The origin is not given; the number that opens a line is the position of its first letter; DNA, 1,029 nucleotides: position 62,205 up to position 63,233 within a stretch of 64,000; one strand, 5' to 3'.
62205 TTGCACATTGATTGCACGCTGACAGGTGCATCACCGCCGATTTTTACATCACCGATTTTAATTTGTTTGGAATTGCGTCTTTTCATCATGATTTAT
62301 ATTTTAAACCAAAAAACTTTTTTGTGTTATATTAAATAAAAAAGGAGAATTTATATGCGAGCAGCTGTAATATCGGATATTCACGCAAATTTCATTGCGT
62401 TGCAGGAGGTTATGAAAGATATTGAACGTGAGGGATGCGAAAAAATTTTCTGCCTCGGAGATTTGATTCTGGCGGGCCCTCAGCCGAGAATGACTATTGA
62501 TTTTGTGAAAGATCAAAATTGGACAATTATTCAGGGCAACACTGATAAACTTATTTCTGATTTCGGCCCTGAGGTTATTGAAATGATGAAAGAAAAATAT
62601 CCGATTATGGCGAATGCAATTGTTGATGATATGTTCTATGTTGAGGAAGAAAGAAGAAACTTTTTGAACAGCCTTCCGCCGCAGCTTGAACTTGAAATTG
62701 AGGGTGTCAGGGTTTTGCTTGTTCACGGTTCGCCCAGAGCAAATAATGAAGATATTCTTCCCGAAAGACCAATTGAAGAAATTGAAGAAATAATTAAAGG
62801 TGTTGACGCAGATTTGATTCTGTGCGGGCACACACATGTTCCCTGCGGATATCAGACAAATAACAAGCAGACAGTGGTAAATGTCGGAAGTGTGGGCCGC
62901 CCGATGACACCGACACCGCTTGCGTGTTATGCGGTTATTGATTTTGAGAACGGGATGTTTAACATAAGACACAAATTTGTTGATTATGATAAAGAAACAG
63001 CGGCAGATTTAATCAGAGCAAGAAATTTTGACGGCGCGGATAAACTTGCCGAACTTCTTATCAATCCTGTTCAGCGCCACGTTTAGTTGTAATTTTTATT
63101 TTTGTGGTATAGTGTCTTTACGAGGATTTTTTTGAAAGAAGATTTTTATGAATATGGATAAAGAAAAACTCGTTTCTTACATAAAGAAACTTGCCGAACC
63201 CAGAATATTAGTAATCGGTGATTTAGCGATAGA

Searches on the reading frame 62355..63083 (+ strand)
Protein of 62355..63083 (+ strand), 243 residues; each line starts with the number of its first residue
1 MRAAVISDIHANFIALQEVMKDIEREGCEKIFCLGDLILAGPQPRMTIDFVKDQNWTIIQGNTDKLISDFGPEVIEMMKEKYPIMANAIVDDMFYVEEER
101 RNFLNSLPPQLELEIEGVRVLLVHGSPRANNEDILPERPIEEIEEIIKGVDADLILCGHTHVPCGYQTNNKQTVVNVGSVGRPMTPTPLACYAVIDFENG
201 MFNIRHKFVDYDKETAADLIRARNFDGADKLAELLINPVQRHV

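Call 36: search_protein_families(library=pfam, proteins=[window:62355-63083:+], max_evalue=0.001)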
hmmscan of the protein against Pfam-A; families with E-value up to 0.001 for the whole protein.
window:62355-63083:+ (243 aa): 2 families
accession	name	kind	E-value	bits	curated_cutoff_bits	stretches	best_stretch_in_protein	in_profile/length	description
PF12850.12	Metallophos_2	-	1.4e-26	93.8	27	1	1-199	1-153/154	Calcineurin-like phosphoesterase superfamily domain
PF00149.33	Metallophos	-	2.3e-14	54.7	21.5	1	1-163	1-191/191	Calcineurin-like phosphoesterase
